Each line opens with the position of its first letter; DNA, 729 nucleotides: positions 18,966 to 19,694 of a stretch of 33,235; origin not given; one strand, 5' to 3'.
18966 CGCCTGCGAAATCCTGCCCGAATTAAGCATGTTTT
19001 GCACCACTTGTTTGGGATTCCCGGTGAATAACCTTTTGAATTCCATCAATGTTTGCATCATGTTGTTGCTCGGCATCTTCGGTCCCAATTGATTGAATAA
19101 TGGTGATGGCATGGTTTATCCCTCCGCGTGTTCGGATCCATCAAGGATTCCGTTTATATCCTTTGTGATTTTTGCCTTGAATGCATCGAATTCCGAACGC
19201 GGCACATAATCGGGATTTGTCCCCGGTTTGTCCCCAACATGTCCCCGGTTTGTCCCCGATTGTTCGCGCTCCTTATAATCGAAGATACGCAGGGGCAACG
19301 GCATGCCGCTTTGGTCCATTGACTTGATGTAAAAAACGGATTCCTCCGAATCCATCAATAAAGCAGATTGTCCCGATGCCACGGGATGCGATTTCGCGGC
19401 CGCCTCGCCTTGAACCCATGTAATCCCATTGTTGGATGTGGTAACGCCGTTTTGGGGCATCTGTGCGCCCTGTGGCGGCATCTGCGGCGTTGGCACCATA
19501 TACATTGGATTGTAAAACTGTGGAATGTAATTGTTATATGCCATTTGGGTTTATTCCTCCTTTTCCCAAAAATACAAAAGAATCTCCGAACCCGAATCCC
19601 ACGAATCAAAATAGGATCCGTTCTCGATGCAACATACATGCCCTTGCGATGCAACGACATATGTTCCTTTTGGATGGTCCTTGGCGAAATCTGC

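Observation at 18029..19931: Large double-glycine-leader protein with a possible stand-alone Cys protease and no ABC exporter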

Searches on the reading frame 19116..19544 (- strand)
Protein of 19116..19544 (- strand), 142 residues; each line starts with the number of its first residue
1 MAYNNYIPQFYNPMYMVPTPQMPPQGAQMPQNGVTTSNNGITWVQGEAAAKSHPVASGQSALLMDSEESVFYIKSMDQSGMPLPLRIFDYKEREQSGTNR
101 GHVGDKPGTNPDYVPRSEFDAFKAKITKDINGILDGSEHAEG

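Call 4: search_protein_families(library=pfam, proteins=[window:19116-19544:-], max_evalue=1)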
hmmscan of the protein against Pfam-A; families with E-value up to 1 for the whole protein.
window:19116-19544:- (142 aa): 0 families

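Call 5: search_protein_families(library=phrogs, proteins=[window:19116-19544:-], max_evalue=0.01)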
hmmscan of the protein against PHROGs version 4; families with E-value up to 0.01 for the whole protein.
window:19116-19544:- (142 aa): 1 family
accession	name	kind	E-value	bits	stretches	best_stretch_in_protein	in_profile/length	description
phrog_21718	-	unknown function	1e-24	88.3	1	5-127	10-138/159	-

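Call 8: search_protein_families(library=ncbifam, proteins=[window:19116-19544:-], max_evalue=1)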
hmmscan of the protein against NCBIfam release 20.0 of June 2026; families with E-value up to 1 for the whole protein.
window:19116-19544:- (142 aa): 0 families

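Call 43: search_dna_similar(query=window:19116-19544:-, collection=phages, mode=protein, max_rows=40, max_evalue=0.001)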
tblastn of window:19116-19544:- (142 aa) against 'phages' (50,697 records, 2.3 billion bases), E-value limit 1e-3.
Records with a match: 10; places in all: 10; records where one place covers at least 80% of the query: 0.
Best place of each record, by identity: 60-80% 1; <60% 9.
By first word of the organism name: Bacteriophage 7; Dulem 2; Butyrivibrio 1.
By host as written in the record: - 7; Propithecus coquereli 1; Varecia variegata 1; Butyrivibrio fibrisolvens DSM 3071 1.
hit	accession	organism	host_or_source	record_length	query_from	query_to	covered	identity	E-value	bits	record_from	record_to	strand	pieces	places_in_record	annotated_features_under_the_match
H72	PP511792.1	Dulem virus 33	Propithecus coquereli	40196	37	134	69%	58.2%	8e-27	109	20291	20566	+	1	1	hypothetical protein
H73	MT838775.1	Bacteriophage sp.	human fecal samples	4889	40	138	70%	50.5%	1e-16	81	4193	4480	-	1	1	record has no annotation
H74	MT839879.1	Bacteriophage sp.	human fecal samples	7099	41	126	61%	57.0%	3e-23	99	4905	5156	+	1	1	record has no annotation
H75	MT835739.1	Bacteriophage sp.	human fecal samples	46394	38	126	63%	50.5%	2e-16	80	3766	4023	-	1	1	record has no annotation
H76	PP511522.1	Dulem virus 35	Varecia variegata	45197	37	133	68%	41.4%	5e-14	73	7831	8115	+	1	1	hypothetical protein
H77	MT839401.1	Bacteriophage sp.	human fecal samples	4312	37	92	39%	66.1%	3e-15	77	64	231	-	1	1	record has no annotation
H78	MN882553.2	Butyrivibrio virus Ceridwen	Butyrivibrio fibrisolvens DSM 3071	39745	38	126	63%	40.4%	3e-11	65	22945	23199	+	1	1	hypothetical protein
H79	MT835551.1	Bacteriophage sp.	human fecal samples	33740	41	126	61%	41.9%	6e-12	67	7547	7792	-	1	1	record has no annotation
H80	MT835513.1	Bacteriophage sp.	human fecal samples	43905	37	126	63%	32.6%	2e-6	52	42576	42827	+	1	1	record has no annotation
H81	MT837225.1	Bacteriophage sp.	human fecal samples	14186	43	93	36%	43.1%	2e-4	45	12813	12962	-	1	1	record has no annotation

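Call 54: search_protein_families(library=padloc, proteins=[window:19116-19544:-], max_evalue=1)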
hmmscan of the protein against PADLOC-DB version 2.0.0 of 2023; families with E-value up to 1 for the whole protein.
window:19116-19544:- (142 aa): 0 families

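Call 76: search_solved_structures(query=A7, max_evalue=5, show_alignments=1)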
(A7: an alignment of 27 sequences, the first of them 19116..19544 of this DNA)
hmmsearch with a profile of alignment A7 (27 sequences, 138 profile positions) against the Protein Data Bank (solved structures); distinct sequences matched with E-value up to 5: 4.
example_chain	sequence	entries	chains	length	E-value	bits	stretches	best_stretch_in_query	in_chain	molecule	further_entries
2n41_A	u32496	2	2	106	0.16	14.9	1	84-130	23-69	OR34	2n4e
5fv8_A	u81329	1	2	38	0.91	12.5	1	98-124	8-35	FOSW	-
4p6z_B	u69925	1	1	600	2.9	10.9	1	61-125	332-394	AP-1 complex subunit beta-1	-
1w63_B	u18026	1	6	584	3.7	10.5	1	61-125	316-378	ADAPTER-RELATED PROTEIN COMPLEX 1 BETA 1 SUBUNIT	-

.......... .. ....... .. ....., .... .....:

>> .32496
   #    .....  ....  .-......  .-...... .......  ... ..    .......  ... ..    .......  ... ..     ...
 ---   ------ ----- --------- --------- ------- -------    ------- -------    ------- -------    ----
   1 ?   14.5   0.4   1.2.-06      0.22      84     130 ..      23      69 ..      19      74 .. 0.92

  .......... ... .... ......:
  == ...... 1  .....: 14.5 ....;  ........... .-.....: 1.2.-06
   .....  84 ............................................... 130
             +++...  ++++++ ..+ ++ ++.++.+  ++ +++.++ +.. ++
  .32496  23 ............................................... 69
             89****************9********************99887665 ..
